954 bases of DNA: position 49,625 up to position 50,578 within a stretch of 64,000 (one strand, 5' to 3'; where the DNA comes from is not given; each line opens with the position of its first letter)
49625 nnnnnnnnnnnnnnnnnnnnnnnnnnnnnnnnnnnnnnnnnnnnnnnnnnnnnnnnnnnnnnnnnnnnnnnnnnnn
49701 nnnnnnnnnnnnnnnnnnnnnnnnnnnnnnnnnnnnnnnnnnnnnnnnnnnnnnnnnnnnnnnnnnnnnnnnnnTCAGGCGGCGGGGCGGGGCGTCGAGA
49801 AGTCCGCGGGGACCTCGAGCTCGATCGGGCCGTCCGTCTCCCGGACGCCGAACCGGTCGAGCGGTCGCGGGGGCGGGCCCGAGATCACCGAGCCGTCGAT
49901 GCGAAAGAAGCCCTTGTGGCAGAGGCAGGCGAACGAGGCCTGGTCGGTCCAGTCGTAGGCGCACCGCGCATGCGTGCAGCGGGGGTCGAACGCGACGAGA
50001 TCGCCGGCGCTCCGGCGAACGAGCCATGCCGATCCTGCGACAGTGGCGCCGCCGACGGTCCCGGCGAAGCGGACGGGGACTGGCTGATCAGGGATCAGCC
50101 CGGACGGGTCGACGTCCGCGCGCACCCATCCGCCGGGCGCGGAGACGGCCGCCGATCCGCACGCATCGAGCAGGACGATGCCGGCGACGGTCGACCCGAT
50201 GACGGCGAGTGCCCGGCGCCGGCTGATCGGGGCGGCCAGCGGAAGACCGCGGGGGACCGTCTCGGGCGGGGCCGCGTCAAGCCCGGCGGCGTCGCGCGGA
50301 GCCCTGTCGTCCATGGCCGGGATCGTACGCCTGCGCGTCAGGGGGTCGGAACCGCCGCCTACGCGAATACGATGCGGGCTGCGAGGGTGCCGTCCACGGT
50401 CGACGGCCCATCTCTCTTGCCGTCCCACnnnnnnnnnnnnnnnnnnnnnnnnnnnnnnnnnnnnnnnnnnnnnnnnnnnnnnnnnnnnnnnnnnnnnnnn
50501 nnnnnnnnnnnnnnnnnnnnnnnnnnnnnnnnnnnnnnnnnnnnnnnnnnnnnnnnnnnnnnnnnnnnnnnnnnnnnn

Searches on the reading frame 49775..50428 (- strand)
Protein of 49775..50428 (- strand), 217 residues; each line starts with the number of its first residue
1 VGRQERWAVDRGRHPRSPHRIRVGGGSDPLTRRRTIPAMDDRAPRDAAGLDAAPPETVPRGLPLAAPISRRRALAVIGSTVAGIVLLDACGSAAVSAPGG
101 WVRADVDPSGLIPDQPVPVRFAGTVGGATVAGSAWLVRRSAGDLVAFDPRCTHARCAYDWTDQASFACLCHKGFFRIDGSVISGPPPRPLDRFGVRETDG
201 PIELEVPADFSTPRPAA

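Call 36: search_protein_families(library=pfam, proteins=[window:49775-50428:-], max_evalue=0.001)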
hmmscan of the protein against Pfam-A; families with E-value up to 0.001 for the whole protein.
window:49775-50428:- (217 aa): 1 family
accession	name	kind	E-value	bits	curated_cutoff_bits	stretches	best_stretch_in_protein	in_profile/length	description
PF00355.32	Rieske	-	3.5e-09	36.9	20.3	1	123-193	14-87/88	Rieske [2Fe-2S] domain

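Call 91: search_protein_families(library=ncbifam, proteins=[window:49775-50428:-], max_evalue=0.01)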
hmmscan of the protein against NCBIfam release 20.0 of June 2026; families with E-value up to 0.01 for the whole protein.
window:49775-50428:- (217 aa): 6 families
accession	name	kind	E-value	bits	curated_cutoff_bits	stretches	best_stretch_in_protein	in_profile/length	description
NF045928.1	Cytb6fFeSPetC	equivalog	3.6e-07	29.7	250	1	148-196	105-154/179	cytochrome b6-f complex iron-sulfur subunit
NF010001.0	PRK13474.1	subfamily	7.2e-07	28.7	154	1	149-200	105-157/178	cytochrome b6-f complex iron-sulfur subunit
TIGR01416.1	Rieske_proteo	equivalog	1.8e-05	24.9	97.4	1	151-190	116-160/176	ubiquinol-cytochrome c reductase iron-sulfur subunit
NF041174.1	SDX_Thmprot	equivalog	0.00018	21.6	170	1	130-193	22-91/109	sulredoxin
NF007422.0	PRK09965.1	equivalog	0.0024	17.9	113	1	139-208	30-102/106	bifunctional 3-phenylpropionate/cinnamic acid dioxygenase ferredoxin subunit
NF041683.1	ant_diox_AndAb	equivalog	0.0069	16.6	150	0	127-206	18-100/100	anthranilate 1,2-dioxygenase ferredoxin subunit AndAb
